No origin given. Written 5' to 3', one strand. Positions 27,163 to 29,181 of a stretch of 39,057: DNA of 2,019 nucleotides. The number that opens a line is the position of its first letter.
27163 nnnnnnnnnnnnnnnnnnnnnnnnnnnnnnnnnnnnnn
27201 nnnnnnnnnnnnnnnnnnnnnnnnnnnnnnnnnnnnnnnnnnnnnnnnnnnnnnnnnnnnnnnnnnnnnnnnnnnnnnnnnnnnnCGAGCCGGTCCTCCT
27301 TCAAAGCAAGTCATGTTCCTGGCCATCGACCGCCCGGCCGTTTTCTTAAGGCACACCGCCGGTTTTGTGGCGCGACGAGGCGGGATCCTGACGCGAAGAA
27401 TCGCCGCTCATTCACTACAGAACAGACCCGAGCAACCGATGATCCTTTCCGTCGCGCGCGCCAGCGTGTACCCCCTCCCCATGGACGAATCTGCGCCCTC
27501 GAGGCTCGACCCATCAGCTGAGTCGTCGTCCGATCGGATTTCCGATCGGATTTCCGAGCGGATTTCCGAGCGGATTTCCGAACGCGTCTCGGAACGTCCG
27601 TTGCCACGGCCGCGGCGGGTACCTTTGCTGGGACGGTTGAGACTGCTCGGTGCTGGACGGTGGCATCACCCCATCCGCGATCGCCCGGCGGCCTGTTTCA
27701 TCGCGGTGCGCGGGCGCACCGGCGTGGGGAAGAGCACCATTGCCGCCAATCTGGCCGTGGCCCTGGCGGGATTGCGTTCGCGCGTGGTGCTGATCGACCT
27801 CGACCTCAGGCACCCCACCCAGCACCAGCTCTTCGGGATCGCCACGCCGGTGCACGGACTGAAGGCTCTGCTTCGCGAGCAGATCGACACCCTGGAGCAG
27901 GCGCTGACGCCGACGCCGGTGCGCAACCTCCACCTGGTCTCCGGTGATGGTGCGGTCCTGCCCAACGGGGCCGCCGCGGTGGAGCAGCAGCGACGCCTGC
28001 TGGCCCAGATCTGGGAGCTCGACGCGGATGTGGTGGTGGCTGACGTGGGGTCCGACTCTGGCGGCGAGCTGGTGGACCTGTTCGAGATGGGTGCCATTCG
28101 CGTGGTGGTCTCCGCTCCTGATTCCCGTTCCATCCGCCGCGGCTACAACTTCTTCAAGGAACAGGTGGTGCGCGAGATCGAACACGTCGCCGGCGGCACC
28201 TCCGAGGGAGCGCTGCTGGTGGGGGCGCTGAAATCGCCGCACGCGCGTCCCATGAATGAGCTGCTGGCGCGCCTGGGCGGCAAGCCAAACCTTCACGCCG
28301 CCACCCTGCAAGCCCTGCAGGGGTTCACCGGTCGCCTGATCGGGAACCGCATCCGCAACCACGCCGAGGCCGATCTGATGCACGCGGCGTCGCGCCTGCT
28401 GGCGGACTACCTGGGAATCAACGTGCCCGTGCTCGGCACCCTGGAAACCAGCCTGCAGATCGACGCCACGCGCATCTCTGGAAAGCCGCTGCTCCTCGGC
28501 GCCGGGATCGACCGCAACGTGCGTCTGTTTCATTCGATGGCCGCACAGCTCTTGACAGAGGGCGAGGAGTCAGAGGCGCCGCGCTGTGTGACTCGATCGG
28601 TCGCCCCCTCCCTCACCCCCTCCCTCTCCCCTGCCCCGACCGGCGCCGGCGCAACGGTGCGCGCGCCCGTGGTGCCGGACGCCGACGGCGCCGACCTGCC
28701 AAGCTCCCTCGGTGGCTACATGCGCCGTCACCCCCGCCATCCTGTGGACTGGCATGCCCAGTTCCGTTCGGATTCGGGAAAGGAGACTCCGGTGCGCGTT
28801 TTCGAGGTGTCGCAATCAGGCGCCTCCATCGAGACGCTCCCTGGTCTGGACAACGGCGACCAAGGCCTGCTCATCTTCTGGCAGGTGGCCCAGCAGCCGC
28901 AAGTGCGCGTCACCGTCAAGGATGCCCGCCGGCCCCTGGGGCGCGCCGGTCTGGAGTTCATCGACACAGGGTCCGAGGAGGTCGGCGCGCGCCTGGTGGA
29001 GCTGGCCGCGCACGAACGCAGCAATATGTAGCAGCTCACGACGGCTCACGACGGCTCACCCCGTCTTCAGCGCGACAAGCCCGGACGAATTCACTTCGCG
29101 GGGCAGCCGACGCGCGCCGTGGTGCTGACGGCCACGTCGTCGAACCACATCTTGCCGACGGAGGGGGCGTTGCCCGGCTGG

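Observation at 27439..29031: MinD/FleN-like ATPase fused to a PilZ domain, divergent from the flagellar EBP genes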

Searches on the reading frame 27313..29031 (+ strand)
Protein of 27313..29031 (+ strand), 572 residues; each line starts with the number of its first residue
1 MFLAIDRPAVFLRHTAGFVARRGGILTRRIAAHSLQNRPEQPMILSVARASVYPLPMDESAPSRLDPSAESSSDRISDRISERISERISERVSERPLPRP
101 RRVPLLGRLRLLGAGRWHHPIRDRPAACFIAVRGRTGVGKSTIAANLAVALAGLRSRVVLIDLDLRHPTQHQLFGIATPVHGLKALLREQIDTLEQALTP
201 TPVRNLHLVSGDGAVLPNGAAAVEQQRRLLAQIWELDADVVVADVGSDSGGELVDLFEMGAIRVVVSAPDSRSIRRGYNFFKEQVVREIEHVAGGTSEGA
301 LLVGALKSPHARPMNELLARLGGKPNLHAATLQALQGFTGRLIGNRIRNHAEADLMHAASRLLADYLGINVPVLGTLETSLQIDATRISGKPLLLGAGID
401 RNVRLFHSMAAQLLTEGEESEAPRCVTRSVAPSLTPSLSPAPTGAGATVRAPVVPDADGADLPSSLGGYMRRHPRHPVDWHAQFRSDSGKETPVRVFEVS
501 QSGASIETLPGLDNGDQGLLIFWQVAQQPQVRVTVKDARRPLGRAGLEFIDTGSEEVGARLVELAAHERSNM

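Call 4: search_protein_families(library=pfam, proteins=[window:27313-29031:+], max_evalue=1)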
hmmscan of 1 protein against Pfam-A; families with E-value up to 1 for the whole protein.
window:27313-29031:+ (572 aa): 17 families
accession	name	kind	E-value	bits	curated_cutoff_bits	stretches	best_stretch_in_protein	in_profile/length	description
PF10609.15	ParA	-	2.5e-10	40.6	27.1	1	132-282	9-161/246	NUBPL iron-transfer P-loop NTPase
PF01656.29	CbiA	-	5.3e-10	39.8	25.4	1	131-381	3-113/125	CobQ/CobB/MinD/ParA nucleotide binding domain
PF09140.17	MipZ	-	3.5e-05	23.7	20.7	1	135-175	9-49/262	ATPase MipZ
PF13614.12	AAA_31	-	4e-05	24.1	27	1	135-172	10-47/177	AAA domain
PF02374.21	ArsA_ATPase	-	0.00019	21.2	24.3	1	129-165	3-39/305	Anion-transporting ATPase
PF06564.18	CBP_BcsQ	-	0.0017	18.4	21.3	1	131-163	5-38/234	Cellulose biosynthesis protein BcsQ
PF00142.24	Fer4_NifH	-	0.0062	16.5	25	1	130-174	3-47/271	4Fe-4S iron sulfur cluster binding proteins, NifH/frxC family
PF13191.12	AAA_16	-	0.0078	17.2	32.6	1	128-200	25-96/167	AAA ATPase domain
PF13481.12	AAA_25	-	0.0079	16.3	27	1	124-155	30-59/195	AAA domain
PF01935.23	DUF87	-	0.012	16.1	23.2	1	130-163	26-60/220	Helicase HerA, central domain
PF05729.18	NACHT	-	0.042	14.1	26.7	1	130-155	3-28/167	NACHT domain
PF06414.18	Zeta_toxin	-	0.048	13.5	22.3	1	122-165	13-53/199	Zeta toxin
PF13401.12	AAA_22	-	0.055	14.2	27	1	129-165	7-43/130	AAA domain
PF16575.11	CLP1_P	-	0.063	13.5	26.6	1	134-166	1-33/188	mRNA cleavage and polyadenylation factor CLP1 P-loop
PF20720.3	nSTAND3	-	0.063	13.4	27.2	1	129-159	19-49/155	Novel STAND NTPase 3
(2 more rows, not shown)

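Call 9: find_homologous_proteins(query=window:27439-29031:+, max_evalue=0.001)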
Query window:27439-29031:+ (530 aa): 485 proteins with E <= 0.001 among 8000 candidates; the best 120 are listed.
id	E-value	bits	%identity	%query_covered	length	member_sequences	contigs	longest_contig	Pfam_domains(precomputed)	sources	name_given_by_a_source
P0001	0.0e+0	1017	100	88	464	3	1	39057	PF10609.16,PF01656.30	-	-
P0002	5.2e-265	898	89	88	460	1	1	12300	PF10609.16,PF01656.30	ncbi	ncbi:MAG: P-loop NTPase [Myxococcales bacterium]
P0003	2.7e-198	678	69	89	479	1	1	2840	PF10609.16,PF01656.30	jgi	jgi:MinD-like ATPase involved in chromosome partitioning or flagellar assembly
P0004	3.7e-198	678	69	89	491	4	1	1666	PF10609.16,PF01656.30,PF13614.13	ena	-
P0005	1.0e-196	673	68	88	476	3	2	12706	PF10609.16,PF01656.30,PF13614.13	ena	-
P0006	2.6e-196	672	68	88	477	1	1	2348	PF07238.20,PF10609.16,PF01656.30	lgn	-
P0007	7.8e-193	660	68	90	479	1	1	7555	PF10609.16,PF01656.30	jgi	jgi:MinD-like ATPase involved in chromosome partitioning or flagellar assembly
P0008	5.9e-192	657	68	88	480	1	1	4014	PF10609.16,PF01656.30,PF13614.13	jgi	jgi:MinD-like ATPase involved in chromosome partitioning or flagellar assembly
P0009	1.1e-189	650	68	88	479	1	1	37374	PF10609.16,PF01656.30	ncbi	-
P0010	3.7e-188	645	65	90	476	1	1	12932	PF10609.16,PF01656.30,PF13614.13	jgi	jgi:flagellar biosynthesis protein FlhG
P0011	7.5e-185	634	64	88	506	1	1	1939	PF10609.16,PF01656.30,PF13614.13,PF09140.18,PF02374.22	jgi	-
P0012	1.2e-184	633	71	78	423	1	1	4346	PF07238.20,PF10609.16,PF01656.30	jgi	jgi:MinD-like ATPase involved in chromosome partitioning or flagellar assembly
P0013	2.1e-184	632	64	89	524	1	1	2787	PF10609.16,PF01656.30,PF13614.13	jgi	jgi:MinD-like ATPase involved in chromosome partitioning or flagellar assembly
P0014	3.9e-181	622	63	87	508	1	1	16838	PF10609.16,PF01656.30,PF13614.13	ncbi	ncbi:MAG: P-loop NTPase [Pseudomonadota bacterium]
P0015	7.5e-178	611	62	88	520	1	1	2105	PF10609.16,PF01656.30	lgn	-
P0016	1.1e-177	610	62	88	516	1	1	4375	PF10609.16,PF01656.30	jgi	jgi:flagellar biosynthesis protein FlhG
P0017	8.2e-177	607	66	84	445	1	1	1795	PF10609.16,PF01656.30,PF09140.18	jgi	-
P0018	5.0e-175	601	70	76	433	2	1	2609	PF10609.16,PF01656.30,PF13614.13,PF09140.18,PF02374.22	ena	-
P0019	9.5e-167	574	61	85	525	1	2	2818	PF10609.16,PF01656.30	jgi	jgi:flagellar biosynthesis protein FlhG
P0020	1.7e-163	563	59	89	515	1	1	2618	PF10609.16,PF01656.30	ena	-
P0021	1.1e-155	538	56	91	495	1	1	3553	PF10609.16,PF01656.30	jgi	jgi:MinD-like ATPase involved in chromosome partitioning or flagellar assembly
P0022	1.6e-153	531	58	85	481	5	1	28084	PF10609.16,PF01656.30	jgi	jgi:MinD-like ATPase involved in chromosome partitioning or flagellar assembly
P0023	1.4e-151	524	57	87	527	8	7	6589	PF10609.16,PF01656.30,PF09140.18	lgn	-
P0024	5.3e-151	522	57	85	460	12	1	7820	PF10609.16,PF01656.30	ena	-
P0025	5.8e-151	522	57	85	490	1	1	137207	PF07238.20,PF10609.16,PF01656.30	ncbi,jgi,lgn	ncbi:MAG TPA: P-loop NTPase [Polyangia bacterium]|jgi:flagellar biosynthesis protein FlhG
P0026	7.1e-151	522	55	85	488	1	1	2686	PF10609.16,PF01656.30,PF13614.13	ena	-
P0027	6.2e-150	519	56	85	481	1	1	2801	PF10609.16,PF01656.30,PF13614.13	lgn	-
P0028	1.3e-147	511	53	97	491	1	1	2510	PF07238.20,PF10609.16,PF01656.30,PF13614.13,PF09140.18,PF02374.22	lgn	-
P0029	1.8e-147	511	53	88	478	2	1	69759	PF10609.16,PF01656.30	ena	-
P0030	1.2e-145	504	56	87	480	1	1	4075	PF07238.20,PF10609.16,PF01656.30,PF13614.13,PF09140.18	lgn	-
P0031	1.7e-145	504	53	84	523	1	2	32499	PF07238.20,PF10609.16,PF01656.30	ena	-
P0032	6.3e-145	502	56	84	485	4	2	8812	PF07238.20,PF10609.16,PF01656.30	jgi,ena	-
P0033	8.5e-145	502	57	84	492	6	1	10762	PF07238.20,PF10609.16,PF01656.30,PF09140.18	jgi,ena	-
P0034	1.3e-143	498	55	88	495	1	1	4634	PF07238.20,PF10609.16,PF01656.30,PF09140.18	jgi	jgi:flagellar biosynthesis protein FlhG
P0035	3.2e-143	497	55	85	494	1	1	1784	PF10609.16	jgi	-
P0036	2.0e-142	494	57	84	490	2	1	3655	PF07238.20,PF10609.16,PF01656.30,PF09140.18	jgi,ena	-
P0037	2.6e-142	494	56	84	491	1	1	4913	PF07238.20,PF10609.16,PF01656.30,PF09140.18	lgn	-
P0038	3.7e-142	493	55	87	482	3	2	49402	PF07238.20,PF10609.16,PF01656.30,PF09140.18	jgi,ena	-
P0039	1.2e-141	491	55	84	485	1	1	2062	PF07238.20,PF10609.16,PF01656.30,PF09140.18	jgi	jgi:flagellar biosynthesis protein FlhG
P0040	3.4e-139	483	56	84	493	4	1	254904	PF07238.20,PF10609.16,PF01656.30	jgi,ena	-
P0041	8.7e-139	482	53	89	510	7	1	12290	PF07238.20,PF10609.16,PF01656.30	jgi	jgi:MinD-like ATPase involved in chromosome partitioning or flagellar assembly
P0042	3.2e-138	480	53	88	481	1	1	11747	PF07238.20,PF10609.16,PF01656.30,PF09140.18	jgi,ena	-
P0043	4.9e-134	466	51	91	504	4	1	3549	PF07238.20,PF10609.16,PF01656.30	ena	-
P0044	2.2e-126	441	52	85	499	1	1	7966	PF10609.16,PF01656.30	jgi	jgi:flagellar biosynthesis protein FlhG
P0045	4.3e-123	430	51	87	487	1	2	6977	PF07238.20,PF10609.16,PF01656.30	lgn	-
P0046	3.6e-122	427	57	72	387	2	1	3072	PF10609.16,PF01656.30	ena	-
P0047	3.0e-120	421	53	84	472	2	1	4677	PF10609.16,PF01656.30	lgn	-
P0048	3.8e-118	414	61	61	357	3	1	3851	PF10609.16,PF01656.30,PF13191.13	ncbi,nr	ncbi:MAG TPA: P-loop NTPase, partial [Polyangia bacterium]|nr:P-loop NTPase [Polyangia bacterium]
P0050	1.8e-112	395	50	81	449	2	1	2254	PF07238.20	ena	-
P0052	1.9e-109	385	53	67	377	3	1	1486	PF07238.20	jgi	jgi:MinD-like ATPase involved in chromosome partitioning or flagellar assembly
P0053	1.3e-97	346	47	81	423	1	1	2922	PF07238.20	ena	-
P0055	3.0e-93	332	59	52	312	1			PF10609.16,PF01656.30,PF13614.13,PF09140.18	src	-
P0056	9.3e-87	310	53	61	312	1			PF10609.16,PF01656.30,PF09140.18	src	-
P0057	1.0e-75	274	41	84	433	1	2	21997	PF07238.20,PF10609.16,PF01656.30,PF13614.13,PF09140.18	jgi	jgi:MinD-like ATPase involved in chromosome partitioning or flagellar assembly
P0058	6.8e-48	182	36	77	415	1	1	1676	PF07238.20,PF10609.16,PF01656.30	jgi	jgi:flagellar biosynthesis protein FlhG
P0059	5.4e-35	139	36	52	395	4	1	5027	PF10609.16,PF01656.30,PF13614.13,PF09140.18,PF06564.19,PF02374.22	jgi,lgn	-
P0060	9.4e-35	139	35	52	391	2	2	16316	PF00142.25,PF10609.16,PF01656.30,PF13614.13,PF09140.18,PF06564.19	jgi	jgi:flagellar biosynthesis protein FlhG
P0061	3.0e-34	137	35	52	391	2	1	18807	PF00142.25,PF10609.16,PF01656.30,PF13614.13,PF09140.18,PF06564.19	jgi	jgi:flagellar biosynthesis protein FlhG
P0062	3.6e-31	127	33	58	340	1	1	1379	PF00142.25,PF10609.16,PF01656.30,PF13614.13,PF09140.18,PF02374.22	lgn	-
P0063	3.8e-27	114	33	55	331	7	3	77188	PF00142.25,PF10609.16,PF01656.30,PF13614.13,PF02374.22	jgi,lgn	jgi:flagellar biosynthesis protein FlhG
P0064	6.4e-27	113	35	46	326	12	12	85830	PF00142.25,PF10609.16,PF01656.30,PF13614.13,PF09140.18,PF06564.19,PF02374.22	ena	-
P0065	8.6e-26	109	34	52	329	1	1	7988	PF00142.25,PF10609.16,PF01656.30,PF13614.13,PF09140.18,PF06564.19,PF02374.22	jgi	-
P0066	1.7e-25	108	35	45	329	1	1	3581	PF00142.25,PF10609.16,PF01656.30,PF13614.13,PF09140.18,PF06564.19,PF02374.22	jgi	jgi:flagellar biosynthesis protein FlhG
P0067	2.4e-25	108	33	55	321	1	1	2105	PF00142.25,PF10609.16,PF01656.30,PF13614.13,PF09140.18,PF06564.19,PF02374.22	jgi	jgi:flagellar biosynthesis protein FlhG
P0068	5.5e-25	106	34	45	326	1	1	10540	PF00142.25,PF10609.16,PF01656.30,PF13614.13,PF09140.18,PF06564.19,PF02374.22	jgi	jgi:flagellar biosynthesis protein FlhG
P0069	5.6e-24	103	32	45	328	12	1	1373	PF00142.25,PF10609.16,PF01656.30,PF13614.13,PF09140.18,PF06564.19,PF02374.22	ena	-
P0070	7.9e-24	103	35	45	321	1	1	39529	PF00142.25,PF10609.16,PF01656.30,PF13614.13,PF09140.18,PF06564.19,PF02374.22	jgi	jgi:flagellar biosynthesis protein FlhG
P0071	1.1e-20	92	29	44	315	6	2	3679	PF00142.25,PF10609.16,PF01656.30,PF13614.13,PF02374.22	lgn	-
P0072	7.6e-19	86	27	45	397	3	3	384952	PF10609.16,PF01656.30,PF13614.13,PF06564.19,PF02374.22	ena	-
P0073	8.3e-19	86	28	48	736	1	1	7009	PF13431.13,PF23914.2,PF10609.16,PF13414.13,PF13428.13,PF02374.22,PF14559.13,PF13371.13,PF01656.30,PF13614.13,PF00515.35,PF12895.14,PF09140.18,PF06564.19,PF13432.13,PF13181.13,PF07719.24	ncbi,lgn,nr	ncbi:MAG: tetratricopeptide repeat protein [Spartobacteria bacterium]|nr:tetratricopeptide repeat pr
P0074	3.1e-11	61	38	33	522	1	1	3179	PF10609.16,PF01656.30,PF13614.13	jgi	jgi:capsular exopolysaccharide synthesis family protein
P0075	1.1e-8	53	34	20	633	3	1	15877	PF00142.25,PF06414.19,PF10609.16,PF01656.30,PF13614.13,PF09140.18,PF06564.19,PF02374.22,PF13481.13,PF20720.4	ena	-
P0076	8.0e-8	50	37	32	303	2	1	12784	PF00142.25,PF10609.16,PF01656.30,PF13614.13,PF09140.18,PF06564.19,PF02374.22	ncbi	-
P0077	2.8e-7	48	35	32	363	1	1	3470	PF10609.16,PF01656.30,PF13614.13,PF09140.18,PF02374.22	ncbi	ncbi:MAG: P-loop NTPase [Pseudomonadota bacterium]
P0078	4.4e-7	47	29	43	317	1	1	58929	PF00142.25,PF10609.16,PF01656.30,PF13614.13,PF09140.18,PF02374.22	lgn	-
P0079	1.5e-6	46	31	28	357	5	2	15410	PF00142.25,PF10609.16,PF01656.30,PF01883.25,PF13614.13,PF09140.18,PF02374.22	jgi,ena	-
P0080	3.2e-6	45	47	14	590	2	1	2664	PF02706.21,PF10609.16,PF01656.30,PF13614.13,PF13500.13,PF13807.12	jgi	jgi:capsular exopolysaccharide synthesis family protein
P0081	3.5e-6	44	29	29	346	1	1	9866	PF00142.25,PF10609.16,PF01656.30,PF01883.25,PF13614.13,PF09140.18,PF02374.22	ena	-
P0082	3.9e-6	44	60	8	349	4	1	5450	PF00142.25,PF10609.16,PF01656.30,PF01883.25,PF13614.13,PF09140.18,PF02374.22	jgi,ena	-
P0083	5.0e-6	44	32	28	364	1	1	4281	PF00142.25,PF10609.16,PF01656.30,PF01883.25,PF13614.13,PF09140.18,PF02374.22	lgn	-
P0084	5.4e-6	44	30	29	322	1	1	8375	PF00142.25,PF10609.16,PF01656.30,PF13614.13,PF09140.18,PF02374.22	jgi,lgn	jgi:ATP-binding protein involved in chromosome partitioning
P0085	5.5e-6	44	30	30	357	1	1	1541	PF00142.25,PF10609.16,PF01656.30,PF01883.25,PF13614.13,PF09140.18,PF02374.22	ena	-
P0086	6.2e-6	44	36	28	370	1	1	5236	PF10609.16,PF01656.30,PF01883.25,PF13614.13,PF09140.18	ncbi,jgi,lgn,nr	ncbi:MAG: Mrp/NBP35 family ATP-binding protein [Tannerellaceae bacterium]|jgi:ATP-binding protein in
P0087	8.1e-6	43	30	28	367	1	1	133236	PF10609.16,PF01656.30,PF01883.25,PF13614.13,PF09140.18,PF02374.22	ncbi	ncbi:MAG: Mrp/NBP35 family ATP-binding protein [Muribaculaceae bacterium]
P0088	1.0e-5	43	35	28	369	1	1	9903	PF10609.16,PF01656.30,PF01883.25,PF13614.13,PF09140.18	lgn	-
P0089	1.4e-5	43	30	28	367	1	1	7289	PF10609.16,PF01656.30,PF01883.25,PF13614.13,PF09140.18,PF02374.22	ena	-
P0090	1.4e-5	43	34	22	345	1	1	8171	PF00142.25,PF10609.16,PF01656.30,PF01883.25,PF13614.13,PF09140.18,PF02374.22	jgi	jgi:ATP-binding protein involved in chromosome partitioning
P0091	1.4e-5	43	30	28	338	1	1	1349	PF10609.16,PF01656.30,PF13614.13,PF09140.18,PF02374.22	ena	-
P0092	1.4e-5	42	30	28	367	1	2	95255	PF10609.16,PF01656.30,PF01883.25,PF13614.13,PF09140.18,PF02374.22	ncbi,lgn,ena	-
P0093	1.4e-5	42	30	28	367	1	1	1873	PF10609.16,PF01656.30,PF01883.25,PF13614.13,PF09140.18,PF02374.22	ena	-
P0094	1.5e-5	42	30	28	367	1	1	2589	PF10609.16,PF01656.30,PF01883.25,PF13614.13,PF09140.18,PF02374.22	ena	-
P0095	1.5e-5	42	29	28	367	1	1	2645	PF10609.16,PF01656.30,PF01883.25,PF13614.13,PF09140.18,PF02374.22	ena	-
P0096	1.6e-5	42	27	31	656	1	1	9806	PF00142.25,PF10609.16,PF01656.30,PF13614.13,PF09140.18,PF02374.22,PF25199.2,PF20720.4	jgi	-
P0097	1.6e-5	42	30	28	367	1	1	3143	PF10609.16,PF01656.30,PF01883.25,PF13614.13,PF09140.18,PF02374.22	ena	-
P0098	1.6e-5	42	29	28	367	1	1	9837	PF10609.16,PF01656.30,PF01883.25,PF13614.13,PF09140.18,PF02374.22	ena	-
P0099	1.6e-5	42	30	28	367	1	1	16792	PF10609.16,PF01656.30,PF01883.25,PF13614.13,PF09140.18,PF02374.22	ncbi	ncbi:MAG: Mrp/NBP35 family ATP-binding protein [Muribaculaceae bacterium]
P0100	1.6e-5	42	30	28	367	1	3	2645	PF10609.16,PF01656.30,PF01883.25,PF13614.13,PF09140.18,PF02374.22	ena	-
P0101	1.6e-5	42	30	28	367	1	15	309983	PF10609.16,PF01656.30,PF01883.25,PF13614.13,PF09140.18,PF02374.22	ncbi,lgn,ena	ncbi:MAG: Mrp/NBP35 family ATP-binding protein [Muribaculaceae bacterium]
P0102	1.6e-5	42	30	28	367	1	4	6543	PF10609.16,PF01656.30,PF01883.25,PF13614.13,PF09140.18,PF02374.22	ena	-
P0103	1.6e-5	42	30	28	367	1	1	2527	PF10609.16,PF01656.30,PF01883.25,PF13614.13,PF09140.18,PF02374.22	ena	-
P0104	1.6e-5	42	30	28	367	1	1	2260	PF10609.16,PF01656.30,PF01883.25,PF13614.13,PF09140.18,PF02374.22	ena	-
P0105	1.6e-5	42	30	28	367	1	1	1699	PF10609.16,PF01656.30,PF01883.25,PF13614.13,PF09140.18,PF02374.22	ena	-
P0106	1.6e-5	42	30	28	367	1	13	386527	PF10609.16,PF01656.30,PF01883.25,PF13614.13,PF09140.18,PF02374.22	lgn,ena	-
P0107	1.7e-5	42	30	28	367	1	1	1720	PF10609.16,PF01656.30,PF01883.25,PF13614.13,PF09140.18,PF02374.22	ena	-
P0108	1.7e-5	42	30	28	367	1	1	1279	PF10609.16,PF01656.30,PF01883.25,PF13614.13,PF09140.18,PF02374.22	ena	-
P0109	1.7e-5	42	30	28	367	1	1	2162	PF10609.16,PF01656.30,PF01883.25,PF13614.13,PF09140.18,PF02374.22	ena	-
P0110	1.7e-5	42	28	23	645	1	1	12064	PF00142.25,PF10609.16,PF02374.22,PF06414.19,PF16575.12,PF01656.30,PF13614.13,PF09140.18,PF06564.19,PF03308.23,PF13481.13,PF20720.4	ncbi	-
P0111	1.9e-5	42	29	28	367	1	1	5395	PF10609.16,PF01656.30,PF01883.25,PF13614.13,PF09140.18,PF02374.22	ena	-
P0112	1.9e-5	42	29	28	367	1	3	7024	PF10609.16,PF01656.30,PF01883.25,PF13614.13,PF09140.18,PF02374.22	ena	-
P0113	2.0e-5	42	32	27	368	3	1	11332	PF10609.16,PF01656.30,PF01883.25,PF13614.13,PF09140.18,PF02374.22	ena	-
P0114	2.0e-5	42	30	28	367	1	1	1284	PF10609.16,PF01656.30,PF01883.25,PF13614.13,PF09140.18,PF02374.22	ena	-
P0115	2.1e-5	42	29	28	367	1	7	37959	PF10609.16,PF01656.30,PF01883.25,PF13614.13,PF09140.18,PF02374.22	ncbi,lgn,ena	-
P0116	2.1e-5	42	29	28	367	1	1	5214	PF10609.16,PF01656.30,PF01883.25,PF13614.13,PF09140.18,PF02374.22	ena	-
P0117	2.1e-5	42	29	28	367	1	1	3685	PF10609.16,PF01656.30,PF01883.25,PF13614.13,PF09140.18,PF02374.22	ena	-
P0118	2.1e-5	42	29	28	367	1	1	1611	PF10609.16,PF01656.30,PF01883.25,PF13614.13,PF09140.18,PF02374.22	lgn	-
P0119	2.1e-5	42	29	28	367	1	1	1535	PF10609.16,PF01656.30,PF01883.25,PF13614.13,PF09140.18,PF02374.22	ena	-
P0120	2.1e-5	42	29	28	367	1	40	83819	PF10609.16,PF01656.30,PF01883.25,PF13614.13,PF09140.18,PF02374.22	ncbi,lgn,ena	-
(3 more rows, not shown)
